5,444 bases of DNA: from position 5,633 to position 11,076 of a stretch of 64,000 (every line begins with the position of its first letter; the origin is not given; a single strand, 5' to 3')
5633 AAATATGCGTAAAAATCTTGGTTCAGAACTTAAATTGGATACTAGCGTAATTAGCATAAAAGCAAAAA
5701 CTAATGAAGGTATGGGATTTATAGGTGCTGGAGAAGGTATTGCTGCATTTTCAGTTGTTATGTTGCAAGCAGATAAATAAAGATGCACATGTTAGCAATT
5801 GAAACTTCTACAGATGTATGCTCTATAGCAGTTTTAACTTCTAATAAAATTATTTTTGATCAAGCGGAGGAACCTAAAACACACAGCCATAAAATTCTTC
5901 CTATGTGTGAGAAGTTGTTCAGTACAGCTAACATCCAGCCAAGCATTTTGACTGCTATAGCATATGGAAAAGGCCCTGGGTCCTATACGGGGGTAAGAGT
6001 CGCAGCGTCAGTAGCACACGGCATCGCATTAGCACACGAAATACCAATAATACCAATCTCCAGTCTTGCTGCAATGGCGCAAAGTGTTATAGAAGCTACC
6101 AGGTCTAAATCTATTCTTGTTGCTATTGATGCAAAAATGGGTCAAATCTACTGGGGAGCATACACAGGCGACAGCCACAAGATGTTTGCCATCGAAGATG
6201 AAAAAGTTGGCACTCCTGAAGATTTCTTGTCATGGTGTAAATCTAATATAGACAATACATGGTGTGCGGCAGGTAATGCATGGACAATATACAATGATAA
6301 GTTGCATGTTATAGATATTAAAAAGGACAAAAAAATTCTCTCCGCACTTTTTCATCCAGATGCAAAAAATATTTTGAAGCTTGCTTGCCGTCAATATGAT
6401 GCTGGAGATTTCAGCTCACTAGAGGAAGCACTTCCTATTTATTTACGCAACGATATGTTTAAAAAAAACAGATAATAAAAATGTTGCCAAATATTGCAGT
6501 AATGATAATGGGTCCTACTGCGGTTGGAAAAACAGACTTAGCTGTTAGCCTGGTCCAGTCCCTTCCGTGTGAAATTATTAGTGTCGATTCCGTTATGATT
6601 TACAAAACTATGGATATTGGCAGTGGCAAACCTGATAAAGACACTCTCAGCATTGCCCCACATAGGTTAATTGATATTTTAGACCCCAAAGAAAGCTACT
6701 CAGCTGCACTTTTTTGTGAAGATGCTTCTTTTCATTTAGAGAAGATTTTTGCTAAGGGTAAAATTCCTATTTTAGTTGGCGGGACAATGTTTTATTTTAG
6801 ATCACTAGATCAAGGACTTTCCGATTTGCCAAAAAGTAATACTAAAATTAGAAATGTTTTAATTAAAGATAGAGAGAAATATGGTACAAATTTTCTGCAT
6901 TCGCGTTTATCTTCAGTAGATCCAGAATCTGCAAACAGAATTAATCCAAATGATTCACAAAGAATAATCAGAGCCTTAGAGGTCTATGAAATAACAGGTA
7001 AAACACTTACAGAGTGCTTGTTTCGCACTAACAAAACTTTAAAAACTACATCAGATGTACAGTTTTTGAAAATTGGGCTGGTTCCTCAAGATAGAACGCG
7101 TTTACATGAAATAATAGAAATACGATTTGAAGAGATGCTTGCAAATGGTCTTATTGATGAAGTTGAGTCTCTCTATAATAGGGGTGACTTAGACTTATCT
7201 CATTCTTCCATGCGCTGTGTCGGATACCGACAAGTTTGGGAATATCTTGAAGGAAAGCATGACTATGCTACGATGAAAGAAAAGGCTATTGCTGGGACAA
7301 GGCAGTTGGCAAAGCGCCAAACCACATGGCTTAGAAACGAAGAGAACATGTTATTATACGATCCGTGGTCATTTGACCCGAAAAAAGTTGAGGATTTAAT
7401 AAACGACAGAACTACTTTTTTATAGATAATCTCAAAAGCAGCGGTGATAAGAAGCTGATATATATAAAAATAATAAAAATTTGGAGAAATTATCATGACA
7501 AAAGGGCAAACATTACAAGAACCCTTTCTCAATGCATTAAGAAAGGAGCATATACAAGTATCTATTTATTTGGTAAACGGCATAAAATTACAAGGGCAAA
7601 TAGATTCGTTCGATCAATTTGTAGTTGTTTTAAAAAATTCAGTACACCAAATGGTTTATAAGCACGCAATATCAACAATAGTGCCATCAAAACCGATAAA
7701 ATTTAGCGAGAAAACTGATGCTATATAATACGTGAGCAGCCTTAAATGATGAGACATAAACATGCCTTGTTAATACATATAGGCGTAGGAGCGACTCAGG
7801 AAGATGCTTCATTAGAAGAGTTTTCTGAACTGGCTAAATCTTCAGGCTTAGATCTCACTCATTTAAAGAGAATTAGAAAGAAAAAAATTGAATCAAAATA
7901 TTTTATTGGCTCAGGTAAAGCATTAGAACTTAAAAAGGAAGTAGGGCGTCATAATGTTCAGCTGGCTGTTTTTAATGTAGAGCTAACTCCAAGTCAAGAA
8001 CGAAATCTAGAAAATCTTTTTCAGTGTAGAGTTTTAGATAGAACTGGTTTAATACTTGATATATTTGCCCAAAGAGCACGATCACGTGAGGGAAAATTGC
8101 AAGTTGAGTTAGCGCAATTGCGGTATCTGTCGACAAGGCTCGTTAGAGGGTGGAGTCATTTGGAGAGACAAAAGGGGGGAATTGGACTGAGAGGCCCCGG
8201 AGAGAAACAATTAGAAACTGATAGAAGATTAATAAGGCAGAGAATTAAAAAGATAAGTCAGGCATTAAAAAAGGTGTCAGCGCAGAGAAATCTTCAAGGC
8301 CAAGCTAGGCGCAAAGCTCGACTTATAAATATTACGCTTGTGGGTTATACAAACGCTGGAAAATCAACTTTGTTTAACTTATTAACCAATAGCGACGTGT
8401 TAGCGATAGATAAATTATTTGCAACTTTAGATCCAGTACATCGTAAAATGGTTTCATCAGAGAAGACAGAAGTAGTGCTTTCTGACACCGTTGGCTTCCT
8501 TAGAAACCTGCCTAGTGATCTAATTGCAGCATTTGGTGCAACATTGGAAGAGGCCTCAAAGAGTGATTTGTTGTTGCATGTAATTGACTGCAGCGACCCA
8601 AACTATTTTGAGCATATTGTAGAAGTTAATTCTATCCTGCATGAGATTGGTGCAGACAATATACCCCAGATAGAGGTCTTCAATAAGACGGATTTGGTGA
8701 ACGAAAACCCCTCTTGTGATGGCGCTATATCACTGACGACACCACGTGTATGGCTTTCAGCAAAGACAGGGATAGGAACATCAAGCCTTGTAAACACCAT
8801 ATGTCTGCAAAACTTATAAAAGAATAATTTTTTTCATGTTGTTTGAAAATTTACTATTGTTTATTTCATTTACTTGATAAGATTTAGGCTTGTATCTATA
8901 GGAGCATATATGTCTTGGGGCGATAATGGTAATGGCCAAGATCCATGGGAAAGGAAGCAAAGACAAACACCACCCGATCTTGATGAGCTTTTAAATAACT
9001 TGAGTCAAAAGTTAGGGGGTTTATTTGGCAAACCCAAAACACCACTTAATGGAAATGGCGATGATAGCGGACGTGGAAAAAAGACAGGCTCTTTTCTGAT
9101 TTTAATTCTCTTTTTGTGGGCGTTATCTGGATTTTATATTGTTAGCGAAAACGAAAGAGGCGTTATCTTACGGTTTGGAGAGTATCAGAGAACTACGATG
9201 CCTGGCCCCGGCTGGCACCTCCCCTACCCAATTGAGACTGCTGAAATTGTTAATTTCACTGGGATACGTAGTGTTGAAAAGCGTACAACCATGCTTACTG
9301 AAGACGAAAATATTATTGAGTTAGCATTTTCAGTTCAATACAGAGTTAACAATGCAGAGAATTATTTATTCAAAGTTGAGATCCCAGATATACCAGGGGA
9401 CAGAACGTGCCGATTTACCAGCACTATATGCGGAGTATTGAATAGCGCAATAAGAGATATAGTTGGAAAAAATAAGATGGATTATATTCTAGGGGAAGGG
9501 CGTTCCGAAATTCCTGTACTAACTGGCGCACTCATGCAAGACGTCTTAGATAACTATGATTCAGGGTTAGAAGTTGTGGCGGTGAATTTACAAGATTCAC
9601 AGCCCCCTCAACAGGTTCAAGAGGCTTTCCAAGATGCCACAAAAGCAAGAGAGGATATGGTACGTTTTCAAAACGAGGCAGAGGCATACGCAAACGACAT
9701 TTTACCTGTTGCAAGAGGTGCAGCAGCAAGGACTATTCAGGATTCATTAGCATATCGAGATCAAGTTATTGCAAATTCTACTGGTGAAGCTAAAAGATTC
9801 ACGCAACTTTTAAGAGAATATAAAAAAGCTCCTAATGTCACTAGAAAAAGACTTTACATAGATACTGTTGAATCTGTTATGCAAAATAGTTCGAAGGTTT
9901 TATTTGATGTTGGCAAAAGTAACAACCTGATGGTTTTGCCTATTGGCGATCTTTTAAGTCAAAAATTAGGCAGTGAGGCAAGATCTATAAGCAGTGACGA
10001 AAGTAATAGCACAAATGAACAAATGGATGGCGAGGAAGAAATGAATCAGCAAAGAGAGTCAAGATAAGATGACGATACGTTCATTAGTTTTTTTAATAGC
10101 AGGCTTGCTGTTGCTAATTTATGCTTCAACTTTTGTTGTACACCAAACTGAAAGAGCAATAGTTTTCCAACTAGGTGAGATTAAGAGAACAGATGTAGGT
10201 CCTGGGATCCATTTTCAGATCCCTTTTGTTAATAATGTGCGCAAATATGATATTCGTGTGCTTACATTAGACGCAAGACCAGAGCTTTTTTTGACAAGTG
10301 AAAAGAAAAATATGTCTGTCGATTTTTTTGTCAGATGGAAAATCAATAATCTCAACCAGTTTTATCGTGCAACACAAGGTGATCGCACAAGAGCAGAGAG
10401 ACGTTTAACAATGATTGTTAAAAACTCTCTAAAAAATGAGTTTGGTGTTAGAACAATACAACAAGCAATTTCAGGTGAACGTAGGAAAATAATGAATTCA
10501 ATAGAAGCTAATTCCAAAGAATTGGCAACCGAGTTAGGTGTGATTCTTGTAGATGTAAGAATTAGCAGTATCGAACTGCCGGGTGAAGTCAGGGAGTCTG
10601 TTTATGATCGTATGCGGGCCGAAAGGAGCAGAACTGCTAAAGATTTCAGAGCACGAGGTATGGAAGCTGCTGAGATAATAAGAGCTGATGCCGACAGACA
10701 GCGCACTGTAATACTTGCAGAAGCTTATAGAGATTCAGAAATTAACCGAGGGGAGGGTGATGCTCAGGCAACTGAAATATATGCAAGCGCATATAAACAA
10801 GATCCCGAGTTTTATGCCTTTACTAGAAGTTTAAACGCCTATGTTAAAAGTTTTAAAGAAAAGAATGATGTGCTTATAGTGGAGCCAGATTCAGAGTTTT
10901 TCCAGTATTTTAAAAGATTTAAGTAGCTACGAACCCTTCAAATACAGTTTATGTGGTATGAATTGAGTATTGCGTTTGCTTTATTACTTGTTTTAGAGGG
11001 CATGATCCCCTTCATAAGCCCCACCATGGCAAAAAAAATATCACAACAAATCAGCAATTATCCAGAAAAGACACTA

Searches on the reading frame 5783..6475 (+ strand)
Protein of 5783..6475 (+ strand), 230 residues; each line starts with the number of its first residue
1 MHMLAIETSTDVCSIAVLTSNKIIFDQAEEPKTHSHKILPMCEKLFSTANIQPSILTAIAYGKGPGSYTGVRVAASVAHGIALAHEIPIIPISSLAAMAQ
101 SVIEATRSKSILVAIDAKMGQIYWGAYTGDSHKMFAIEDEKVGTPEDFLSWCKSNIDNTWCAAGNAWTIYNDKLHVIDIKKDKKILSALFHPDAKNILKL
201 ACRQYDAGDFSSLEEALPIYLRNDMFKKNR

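Call 22: search_protein_families(library=pfam, proteins=[window:5783-6475:+], max_evalue=0.00001)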
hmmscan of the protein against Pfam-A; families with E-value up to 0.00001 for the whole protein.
window:5783-6475:+ (230 aa): 1 family
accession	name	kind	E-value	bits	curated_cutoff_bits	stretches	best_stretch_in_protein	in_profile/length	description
PF00814.31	TsaD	-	1.4e-28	100.8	24.8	1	32-151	27-150/264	tRNA N6-adenosine threonylcarbamoyltransferase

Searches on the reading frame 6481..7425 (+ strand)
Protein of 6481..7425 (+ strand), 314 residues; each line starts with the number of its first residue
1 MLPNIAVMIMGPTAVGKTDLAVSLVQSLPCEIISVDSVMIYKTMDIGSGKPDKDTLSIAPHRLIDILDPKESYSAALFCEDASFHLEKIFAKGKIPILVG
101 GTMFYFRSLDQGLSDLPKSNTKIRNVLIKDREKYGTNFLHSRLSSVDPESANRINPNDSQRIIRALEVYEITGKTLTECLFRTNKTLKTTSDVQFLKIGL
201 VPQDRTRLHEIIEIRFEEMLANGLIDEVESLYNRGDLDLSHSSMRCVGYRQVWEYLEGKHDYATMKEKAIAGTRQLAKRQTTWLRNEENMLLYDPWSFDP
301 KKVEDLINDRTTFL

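Call 22: search_protein_families(library=pfam, proteins=[window:6481-7425:+], max_evalue=0.00001)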
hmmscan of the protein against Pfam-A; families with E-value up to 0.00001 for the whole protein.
window:6481-7425:+ (314 aa): 2 families
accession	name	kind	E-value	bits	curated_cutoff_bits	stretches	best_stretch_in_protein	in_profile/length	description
PF01715.23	IPPT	-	3.8e-81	272.8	23.6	1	40-287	2-243/243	IPP transferase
PF01745.22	IPT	-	3.1e-09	37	20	1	7-57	4-54/233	Isopentenyl transferase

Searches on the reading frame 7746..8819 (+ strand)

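Call 22: search_protein_families(library=pfam, proteins=[window:7746-8819:+], max_evalue=0.00001)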
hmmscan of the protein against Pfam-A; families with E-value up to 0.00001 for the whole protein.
window:7746-8819:+ (357 aa): 3 families
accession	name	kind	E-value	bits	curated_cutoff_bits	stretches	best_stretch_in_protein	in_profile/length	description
PF16360.10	GTP-bdg_M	-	8.4e-31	106.8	29.5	1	110-188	1-79/79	GTP-binding GTPase Middle Region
PF13167.11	GTP-bdg_N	-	5.2e-27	94.7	25.4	1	21-108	2-89/89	GTP-binding GTPase N-terminal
PF01926.29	MMR_HSR1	-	5e-20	72.1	21.9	1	196-314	2-113/113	50S ribosome-binding GTPase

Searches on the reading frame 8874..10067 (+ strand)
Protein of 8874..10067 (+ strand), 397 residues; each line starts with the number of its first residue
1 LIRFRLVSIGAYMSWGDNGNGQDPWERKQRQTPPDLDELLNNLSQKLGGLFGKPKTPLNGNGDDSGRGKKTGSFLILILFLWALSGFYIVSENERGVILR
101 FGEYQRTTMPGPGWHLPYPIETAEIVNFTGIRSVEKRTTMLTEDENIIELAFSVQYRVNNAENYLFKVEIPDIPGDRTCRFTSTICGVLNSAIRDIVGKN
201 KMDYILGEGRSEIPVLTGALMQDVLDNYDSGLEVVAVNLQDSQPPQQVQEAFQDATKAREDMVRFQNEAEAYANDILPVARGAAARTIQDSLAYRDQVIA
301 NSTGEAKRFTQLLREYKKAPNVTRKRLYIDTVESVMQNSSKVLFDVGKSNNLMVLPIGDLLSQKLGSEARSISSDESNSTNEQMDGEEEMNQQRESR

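Call 22: search_protein_families(library=pfam, proteins=[window:8874-10067:+], max_evalue=0.00001)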
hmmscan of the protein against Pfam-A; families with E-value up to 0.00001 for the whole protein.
window:8874-10067:+ (397 aa): 2 families
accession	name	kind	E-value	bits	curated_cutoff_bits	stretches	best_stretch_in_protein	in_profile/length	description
PF01145.31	Band_7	-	6.8e-25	88.6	23.6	1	89-271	2-174/176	SPFH domain / Band 7 family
PF12221.13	HflK_N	-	2.2e-13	50.4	22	1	13-53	1-43/44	Bacterial membrane protein N terminal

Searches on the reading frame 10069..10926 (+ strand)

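Call 22: search_protein_families(library=pfam, proteins=[window:10069-10926:+], max_evalue=0.00001)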
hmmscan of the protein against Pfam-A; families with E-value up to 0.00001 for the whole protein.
window:10069-10926:+ (285 aa): 1 family
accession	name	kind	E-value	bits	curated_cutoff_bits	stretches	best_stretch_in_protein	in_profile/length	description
PF01145.31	Band_7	-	8.9e-29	101.2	23.6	1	23-203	2-169/176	SPFH domain / Band 7 family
